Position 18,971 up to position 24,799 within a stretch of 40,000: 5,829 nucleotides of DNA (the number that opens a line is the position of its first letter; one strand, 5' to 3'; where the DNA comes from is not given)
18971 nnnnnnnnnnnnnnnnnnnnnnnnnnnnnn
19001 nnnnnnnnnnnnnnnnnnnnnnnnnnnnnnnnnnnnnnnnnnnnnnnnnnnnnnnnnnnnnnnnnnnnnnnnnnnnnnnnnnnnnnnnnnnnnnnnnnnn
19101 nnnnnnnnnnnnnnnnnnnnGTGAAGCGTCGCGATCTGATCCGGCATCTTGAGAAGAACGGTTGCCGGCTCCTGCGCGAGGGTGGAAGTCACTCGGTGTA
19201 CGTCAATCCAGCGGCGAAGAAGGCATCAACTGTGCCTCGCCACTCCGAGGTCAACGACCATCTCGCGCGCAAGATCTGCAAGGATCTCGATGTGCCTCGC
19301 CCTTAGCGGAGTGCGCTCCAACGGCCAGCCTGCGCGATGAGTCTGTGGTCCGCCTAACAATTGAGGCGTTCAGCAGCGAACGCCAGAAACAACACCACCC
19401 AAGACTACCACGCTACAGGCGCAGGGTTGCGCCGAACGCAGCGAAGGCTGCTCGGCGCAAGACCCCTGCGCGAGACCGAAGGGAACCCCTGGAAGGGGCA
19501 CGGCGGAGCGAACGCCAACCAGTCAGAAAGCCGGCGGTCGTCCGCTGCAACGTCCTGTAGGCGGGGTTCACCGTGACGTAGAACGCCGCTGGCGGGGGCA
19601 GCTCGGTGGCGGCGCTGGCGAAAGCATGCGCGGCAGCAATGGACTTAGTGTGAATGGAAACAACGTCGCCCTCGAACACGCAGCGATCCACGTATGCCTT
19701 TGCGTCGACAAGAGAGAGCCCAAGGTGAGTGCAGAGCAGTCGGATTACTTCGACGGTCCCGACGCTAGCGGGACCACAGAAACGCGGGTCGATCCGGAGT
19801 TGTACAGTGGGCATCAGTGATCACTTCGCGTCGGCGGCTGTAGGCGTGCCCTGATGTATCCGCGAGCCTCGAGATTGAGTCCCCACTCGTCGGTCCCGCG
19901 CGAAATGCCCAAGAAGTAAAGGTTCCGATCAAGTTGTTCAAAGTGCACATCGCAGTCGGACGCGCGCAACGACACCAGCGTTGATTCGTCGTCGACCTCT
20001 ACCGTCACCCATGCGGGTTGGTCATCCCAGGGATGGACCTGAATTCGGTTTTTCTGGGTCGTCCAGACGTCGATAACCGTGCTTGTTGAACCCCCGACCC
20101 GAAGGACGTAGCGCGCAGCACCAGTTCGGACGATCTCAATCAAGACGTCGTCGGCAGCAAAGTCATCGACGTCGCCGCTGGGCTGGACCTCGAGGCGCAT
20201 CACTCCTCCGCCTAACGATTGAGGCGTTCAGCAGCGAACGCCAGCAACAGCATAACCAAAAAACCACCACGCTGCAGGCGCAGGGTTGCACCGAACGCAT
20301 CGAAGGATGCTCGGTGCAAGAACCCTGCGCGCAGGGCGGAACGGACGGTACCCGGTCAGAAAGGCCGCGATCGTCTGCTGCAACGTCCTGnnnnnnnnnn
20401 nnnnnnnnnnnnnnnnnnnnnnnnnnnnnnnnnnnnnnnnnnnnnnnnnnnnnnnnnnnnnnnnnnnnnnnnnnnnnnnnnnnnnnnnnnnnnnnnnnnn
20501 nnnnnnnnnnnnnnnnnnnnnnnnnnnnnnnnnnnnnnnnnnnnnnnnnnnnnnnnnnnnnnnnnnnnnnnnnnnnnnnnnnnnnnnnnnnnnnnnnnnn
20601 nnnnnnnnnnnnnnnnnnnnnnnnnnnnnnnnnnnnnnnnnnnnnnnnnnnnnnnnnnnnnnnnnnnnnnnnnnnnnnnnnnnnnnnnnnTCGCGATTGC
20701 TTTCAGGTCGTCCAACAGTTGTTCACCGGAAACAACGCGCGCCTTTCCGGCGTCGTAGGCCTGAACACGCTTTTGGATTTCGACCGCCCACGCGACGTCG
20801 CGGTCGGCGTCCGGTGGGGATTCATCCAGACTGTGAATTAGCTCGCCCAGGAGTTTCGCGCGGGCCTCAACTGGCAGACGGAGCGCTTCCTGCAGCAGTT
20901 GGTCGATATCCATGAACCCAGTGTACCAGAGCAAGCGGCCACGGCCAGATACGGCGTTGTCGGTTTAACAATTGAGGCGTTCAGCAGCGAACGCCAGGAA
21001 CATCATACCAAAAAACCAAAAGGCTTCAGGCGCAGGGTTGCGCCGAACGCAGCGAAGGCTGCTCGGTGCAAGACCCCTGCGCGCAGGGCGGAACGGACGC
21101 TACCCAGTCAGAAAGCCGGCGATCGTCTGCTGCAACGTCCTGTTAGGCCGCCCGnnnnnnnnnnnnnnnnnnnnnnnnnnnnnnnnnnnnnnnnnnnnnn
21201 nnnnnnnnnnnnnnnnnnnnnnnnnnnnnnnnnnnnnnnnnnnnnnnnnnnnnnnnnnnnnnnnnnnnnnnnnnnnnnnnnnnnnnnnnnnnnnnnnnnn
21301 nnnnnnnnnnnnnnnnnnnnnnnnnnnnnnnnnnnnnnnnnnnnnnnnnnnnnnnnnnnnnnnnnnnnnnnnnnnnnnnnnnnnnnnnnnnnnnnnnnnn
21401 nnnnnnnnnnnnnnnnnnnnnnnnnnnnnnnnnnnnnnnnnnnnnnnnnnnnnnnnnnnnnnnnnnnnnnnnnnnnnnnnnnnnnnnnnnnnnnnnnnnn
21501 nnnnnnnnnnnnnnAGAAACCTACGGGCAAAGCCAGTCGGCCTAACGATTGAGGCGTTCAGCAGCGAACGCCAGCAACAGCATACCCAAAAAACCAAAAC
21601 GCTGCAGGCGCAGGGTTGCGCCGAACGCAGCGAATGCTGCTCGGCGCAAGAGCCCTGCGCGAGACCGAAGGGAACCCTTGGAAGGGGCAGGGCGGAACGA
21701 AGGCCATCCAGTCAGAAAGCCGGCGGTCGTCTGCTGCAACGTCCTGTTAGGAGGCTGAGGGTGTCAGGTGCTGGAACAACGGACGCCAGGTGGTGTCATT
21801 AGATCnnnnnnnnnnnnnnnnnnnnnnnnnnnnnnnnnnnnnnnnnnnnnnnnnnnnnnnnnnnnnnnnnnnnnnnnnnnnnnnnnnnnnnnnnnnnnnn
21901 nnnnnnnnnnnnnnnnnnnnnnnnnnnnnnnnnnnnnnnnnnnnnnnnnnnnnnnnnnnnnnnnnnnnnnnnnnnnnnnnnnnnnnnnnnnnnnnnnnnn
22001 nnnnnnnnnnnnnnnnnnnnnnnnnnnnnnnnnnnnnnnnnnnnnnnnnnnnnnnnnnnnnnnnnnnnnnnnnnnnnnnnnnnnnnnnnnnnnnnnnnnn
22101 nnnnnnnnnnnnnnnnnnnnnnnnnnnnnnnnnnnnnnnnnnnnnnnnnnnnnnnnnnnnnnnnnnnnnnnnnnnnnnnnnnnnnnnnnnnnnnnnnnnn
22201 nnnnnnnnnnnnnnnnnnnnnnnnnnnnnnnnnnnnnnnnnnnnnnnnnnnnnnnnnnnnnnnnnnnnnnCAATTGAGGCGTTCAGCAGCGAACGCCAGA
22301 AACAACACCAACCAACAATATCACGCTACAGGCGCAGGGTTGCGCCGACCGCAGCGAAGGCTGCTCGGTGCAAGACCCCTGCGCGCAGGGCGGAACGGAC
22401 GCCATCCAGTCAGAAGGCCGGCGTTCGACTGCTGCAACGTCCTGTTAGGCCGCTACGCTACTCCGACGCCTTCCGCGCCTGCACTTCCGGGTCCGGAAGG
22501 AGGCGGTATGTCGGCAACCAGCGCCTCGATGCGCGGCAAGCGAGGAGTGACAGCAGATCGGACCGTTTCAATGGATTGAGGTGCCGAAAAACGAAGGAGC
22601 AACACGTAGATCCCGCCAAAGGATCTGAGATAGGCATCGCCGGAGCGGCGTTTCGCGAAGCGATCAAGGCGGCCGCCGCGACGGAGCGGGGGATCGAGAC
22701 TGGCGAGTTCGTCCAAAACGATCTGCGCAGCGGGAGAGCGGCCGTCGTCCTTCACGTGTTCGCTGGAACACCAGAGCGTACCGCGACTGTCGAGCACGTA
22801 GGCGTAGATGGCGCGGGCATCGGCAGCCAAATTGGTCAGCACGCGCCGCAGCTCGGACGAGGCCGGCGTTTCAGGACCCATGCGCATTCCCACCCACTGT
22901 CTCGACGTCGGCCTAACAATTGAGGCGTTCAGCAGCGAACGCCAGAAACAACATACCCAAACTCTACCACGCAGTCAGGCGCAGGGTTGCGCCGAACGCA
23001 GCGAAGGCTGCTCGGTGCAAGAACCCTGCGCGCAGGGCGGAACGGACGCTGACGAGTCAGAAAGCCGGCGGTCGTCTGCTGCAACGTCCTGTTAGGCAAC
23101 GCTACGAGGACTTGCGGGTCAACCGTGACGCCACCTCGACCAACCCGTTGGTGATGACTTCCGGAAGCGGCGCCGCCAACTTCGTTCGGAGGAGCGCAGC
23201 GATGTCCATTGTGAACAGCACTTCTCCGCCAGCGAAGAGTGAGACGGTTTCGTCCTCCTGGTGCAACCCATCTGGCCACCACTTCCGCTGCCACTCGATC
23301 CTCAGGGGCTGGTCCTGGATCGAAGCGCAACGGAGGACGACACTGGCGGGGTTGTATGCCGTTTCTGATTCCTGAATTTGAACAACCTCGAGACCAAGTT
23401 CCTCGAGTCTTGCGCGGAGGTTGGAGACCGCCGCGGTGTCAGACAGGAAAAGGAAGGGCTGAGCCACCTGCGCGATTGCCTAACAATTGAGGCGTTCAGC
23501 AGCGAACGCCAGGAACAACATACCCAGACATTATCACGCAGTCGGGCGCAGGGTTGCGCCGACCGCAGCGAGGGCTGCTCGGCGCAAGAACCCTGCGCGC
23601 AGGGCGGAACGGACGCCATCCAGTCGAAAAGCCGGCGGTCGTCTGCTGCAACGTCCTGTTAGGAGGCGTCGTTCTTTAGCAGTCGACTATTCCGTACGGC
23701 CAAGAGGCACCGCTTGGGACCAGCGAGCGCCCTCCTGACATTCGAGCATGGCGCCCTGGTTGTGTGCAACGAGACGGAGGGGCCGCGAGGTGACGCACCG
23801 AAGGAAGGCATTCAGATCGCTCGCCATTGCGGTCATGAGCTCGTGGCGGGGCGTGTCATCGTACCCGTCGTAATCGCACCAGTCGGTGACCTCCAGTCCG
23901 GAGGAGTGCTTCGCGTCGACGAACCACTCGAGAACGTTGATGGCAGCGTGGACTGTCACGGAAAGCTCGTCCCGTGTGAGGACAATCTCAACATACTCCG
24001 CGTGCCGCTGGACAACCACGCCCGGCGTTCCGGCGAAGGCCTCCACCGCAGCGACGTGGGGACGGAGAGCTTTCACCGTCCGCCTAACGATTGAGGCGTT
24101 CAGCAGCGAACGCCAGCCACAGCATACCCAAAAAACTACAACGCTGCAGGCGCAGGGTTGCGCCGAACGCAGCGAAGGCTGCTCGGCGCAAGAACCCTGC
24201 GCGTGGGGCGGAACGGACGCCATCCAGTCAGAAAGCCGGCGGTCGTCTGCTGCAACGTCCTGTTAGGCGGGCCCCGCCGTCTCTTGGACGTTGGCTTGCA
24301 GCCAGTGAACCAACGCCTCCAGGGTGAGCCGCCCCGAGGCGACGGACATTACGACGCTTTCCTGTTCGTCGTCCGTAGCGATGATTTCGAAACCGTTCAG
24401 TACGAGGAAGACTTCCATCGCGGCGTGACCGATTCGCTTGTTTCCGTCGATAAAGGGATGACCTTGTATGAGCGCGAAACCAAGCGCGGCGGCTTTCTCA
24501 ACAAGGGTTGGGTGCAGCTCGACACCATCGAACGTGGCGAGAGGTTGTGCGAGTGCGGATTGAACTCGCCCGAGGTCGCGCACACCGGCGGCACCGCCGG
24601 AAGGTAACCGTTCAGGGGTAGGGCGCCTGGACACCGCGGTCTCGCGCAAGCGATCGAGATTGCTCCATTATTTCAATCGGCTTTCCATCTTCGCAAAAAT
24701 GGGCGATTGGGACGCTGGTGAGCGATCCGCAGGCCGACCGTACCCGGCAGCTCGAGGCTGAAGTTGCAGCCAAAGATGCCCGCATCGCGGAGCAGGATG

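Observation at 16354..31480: attC sites are unusually long (186-213 bp), near-uniform, and fall into two length classes differing by a 26-nt hairpin insert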

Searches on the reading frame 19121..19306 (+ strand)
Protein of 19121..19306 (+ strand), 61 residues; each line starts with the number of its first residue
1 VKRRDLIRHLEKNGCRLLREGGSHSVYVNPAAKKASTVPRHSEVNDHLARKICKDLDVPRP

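Call 52: search_protein_families(library=pfam, proteins=[window:19121-19306:+], max_evalue=0.01)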
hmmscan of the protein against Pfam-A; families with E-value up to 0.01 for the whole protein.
window:19121-19306:+ (61 aa): 1 family
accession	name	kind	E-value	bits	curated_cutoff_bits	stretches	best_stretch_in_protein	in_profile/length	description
PF07927.17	HicA_toxin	-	1.6e-13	51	27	1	4-57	2-57/58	HicA toxin of bacterial toxin-antitoxin,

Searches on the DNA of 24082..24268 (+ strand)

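Call 67: search_dna_similar(query=window:24082-24268:+, collection=plasmids, mode=distant, max_rows=10)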
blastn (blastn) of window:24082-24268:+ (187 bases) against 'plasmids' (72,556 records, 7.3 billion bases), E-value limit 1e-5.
No match.

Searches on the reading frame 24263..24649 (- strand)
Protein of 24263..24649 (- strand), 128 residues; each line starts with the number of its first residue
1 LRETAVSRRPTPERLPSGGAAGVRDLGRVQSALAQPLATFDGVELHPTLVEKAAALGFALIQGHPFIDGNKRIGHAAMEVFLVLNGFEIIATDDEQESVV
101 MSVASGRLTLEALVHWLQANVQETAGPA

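Call 87: search_protein_families(library=pfam, proteins=[window:24263-24649:-], max_evalue=0.01)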
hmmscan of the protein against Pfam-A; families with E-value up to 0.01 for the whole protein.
window:24263-24649:- (128 aa): 1 family
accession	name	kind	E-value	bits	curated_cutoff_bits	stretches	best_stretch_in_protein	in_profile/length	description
PF02661.23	Fic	-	5.5e-15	56.4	24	1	19-82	21-93/93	Fic/DOC family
